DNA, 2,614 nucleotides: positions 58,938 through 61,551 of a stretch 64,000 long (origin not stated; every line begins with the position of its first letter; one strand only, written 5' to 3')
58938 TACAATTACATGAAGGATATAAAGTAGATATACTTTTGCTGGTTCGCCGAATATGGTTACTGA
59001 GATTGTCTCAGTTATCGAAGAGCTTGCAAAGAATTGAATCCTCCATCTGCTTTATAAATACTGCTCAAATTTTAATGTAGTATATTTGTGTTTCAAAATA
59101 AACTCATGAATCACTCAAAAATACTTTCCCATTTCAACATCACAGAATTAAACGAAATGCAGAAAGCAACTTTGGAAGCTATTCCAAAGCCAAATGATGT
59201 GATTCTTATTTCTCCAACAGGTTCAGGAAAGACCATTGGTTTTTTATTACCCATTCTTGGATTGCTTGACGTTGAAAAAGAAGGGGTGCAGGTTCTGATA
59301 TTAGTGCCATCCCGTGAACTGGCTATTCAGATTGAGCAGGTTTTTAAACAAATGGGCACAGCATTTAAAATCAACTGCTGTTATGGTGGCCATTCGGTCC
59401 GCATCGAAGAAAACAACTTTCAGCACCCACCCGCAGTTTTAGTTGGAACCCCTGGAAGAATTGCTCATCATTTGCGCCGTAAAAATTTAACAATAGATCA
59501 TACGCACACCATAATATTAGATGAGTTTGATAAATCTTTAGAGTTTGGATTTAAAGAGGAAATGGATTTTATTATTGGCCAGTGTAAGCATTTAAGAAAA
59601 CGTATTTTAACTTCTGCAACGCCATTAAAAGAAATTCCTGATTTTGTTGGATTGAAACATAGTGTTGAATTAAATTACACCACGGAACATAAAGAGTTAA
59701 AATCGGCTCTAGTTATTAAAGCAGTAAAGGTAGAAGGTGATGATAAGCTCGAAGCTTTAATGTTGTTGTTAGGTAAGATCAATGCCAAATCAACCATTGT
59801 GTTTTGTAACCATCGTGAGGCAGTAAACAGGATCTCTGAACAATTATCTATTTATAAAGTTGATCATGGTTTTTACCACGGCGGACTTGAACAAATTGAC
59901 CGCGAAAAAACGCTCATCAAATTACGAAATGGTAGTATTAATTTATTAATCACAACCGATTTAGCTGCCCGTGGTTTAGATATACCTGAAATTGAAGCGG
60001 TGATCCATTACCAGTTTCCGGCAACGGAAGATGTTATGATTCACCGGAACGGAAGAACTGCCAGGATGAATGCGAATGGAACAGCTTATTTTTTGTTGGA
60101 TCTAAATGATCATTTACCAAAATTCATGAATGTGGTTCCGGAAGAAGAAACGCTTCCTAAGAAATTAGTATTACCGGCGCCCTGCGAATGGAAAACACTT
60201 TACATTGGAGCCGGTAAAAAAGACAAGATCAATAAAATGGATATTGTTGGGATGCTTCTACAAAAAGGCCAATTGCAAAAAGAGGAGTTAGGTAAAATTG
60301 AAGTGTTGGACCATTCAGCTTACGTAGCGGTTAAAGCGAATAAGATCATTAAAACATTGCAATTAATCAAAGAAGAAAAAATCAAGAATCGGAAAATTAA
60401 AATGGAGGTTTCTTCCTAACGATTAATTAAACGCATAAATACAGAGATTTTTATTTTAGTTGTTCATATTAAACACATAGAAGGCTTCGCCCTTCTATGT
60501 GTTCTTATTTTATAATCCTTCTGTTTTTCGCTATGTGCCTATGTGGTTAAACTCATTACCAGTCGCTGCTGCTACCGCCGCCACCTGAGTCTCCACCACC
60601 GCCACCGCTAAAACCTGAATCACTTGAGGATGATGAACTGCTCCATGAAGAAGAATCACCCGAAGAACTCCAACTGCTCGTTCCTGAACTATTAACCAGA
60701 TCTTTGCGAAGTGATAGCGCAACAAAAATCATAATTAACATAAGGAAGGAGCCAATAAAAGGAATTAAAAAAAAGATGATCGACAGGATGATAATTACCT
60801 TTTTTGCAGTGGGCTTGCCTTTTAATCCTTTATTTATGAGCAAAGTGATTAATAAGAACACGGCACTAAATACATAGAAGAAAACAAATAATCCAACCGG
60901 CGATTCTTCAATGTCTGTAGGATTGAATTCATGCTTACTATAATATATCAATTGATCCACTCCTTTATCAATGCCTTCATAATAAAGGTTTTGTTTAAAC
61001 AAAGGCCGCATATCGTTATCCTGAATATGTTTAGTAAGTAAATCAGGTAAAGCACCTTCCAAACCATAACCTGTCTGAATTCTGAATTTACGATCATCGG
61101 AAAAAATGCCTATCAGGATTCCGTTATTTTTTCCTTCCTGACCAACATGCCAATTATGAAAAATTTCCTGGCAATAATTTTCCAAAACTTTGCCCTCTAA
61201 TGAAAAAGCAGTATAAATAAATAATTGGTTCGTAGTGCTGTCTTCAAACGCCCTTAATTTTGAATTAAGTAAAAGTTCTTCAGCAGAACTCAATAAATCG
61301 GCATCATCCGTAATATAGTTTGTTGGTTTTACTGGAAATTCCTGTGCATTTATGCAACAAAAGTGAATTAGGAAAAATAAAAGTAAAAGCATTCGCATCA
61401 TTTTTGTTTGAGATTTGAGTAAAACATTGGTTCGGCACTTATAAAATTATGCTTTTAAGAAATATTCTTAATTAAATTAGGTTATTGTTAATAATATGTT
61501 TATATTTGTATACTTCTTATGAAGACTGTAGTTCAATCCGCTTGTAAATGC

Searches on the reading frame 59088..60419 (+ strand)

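Call 9: search_protein_families(library=pfam, proteins=[window:59088-60419:+], max_evalue=0.001)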
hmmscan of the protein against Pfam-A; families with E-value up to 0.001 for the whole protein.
window:59088-60419:+ (443 aa): 4 families
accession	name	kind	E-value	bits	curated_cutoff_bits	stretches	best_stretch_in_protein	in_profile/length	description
PF00270.35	DEAD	-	2.4e-38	131.9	26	1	23-183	2-164/167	DEAD/DEAH box helicase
PF00271.37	Helicase_C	-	5.7e-26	91.4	23.5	1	220-328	2-110/110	Helicase conserved C-terminal domain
PF03880.21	DbpA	-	1.4e-19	70.3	25.6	1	370-440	1-71/72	DbpA RNA binding domain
PF04851.21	ResIII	-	2.3e-09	37.8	22.5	1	20-151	3-138/164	Type III restriction enzyme, res subunit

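Call 10: search_protein_families(library=ncbifam, proteins=[window:59088-60419:+], max_evalue=0.001)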
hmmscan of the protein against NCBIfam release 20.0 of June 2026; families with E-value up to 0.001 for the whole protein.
window:59088-60419:+ (443 aa): 35 families (the best 25 are shown)
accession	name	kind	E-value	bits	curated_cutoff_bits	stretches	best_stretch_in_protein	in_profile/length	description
NF008744.0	PRK11776.1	equivalog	1.1e-97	327.5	524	1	11-440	17-457/460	ATP-dependent RNA helicase DbpA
NF053631.1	RNA_helic_CshA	equivalog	7e-65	219.6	646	1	11-341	12-345/434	degradosome RNA helicase CshA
NF008394.0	PRK11192.1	equivalog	2.8e-61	207.7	507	1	18-342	23-356/441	ATP-dependent RNA helicase SrmB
NF053711.1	RNA_heli_RhlE1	exception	1.3e-47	162.6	750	1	12-336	15-347/434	RNA helicase RhlE1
NF008642.0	PRK11634.1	equivalog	1.2e-46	159.4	989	1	25-338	33-350/628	DEAD/DEAH family ATP-dependent RNA helicase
NF007882.0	PRK10590.1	equivalog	1.4e-42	146.2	743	1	23-342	26-354/456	ATP-dependent RNA helicase RhlE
NF053710.1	RNA_heli_RhlE2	exception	2.4e-38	131.9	925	1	23-336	26-352/635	RNA helicase RhlE2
NF003419.0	PRK04837.1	equivalog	3e-38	131.7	588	1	22-333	33-356/424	ATP-dependent RNA helicase RhlB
NF053636.1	DDHlcsCsdAPsy1082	equivalog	5.3e-38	130.8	890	1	33-341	38-351/512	DEAD/DEAH box helicase CsdA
NF002340.1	PRK01297.1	equivalog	8.1e-37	126.9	564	1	14-341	17-357/372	ATP-dependent RNA helicase RhlB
NF003390.0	PRK04537.1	equivalog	1.4e-33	116.9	732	1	19-333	30-357/572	ATP-dependent RNA helicase RhlB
NF010337.0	PRK13766.1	equivalog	2.5e-22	78.8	610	2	227-336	360-476/781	Hef nuclease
TIGR04121.1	DEXH_lig_assoc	equivalog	3.8e-21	74.5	850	1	22-334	15-354/804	ligase-associated DNA damage response DEXH box helicase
TIGR01389.1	recQ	equivalog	1.3e-16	60.2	640.2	1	16-341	9-332/591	DNA helicase RecQ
NF008279.0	PRK11057.1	equivalog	2.8e-14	52.5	1015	1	212-341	215-344/608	ATP-dependent DNA helicase RecQ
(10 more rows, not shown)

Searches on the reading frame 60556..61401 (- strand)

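Call 9: search_protein_families(library=pfam, proteins=[window:60556-61401:-], max_evalue=0.001)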
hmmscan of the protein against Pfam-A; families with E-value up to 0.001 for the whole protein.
window:60556-61401:- (281 aa): 1 family
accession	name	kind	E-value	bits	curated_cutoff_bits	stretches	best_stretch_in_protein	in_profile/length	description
PF04536.20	TPM_phosphatase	-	2.4e-36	124.9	22.1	1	30-152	1-123/125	TPM domain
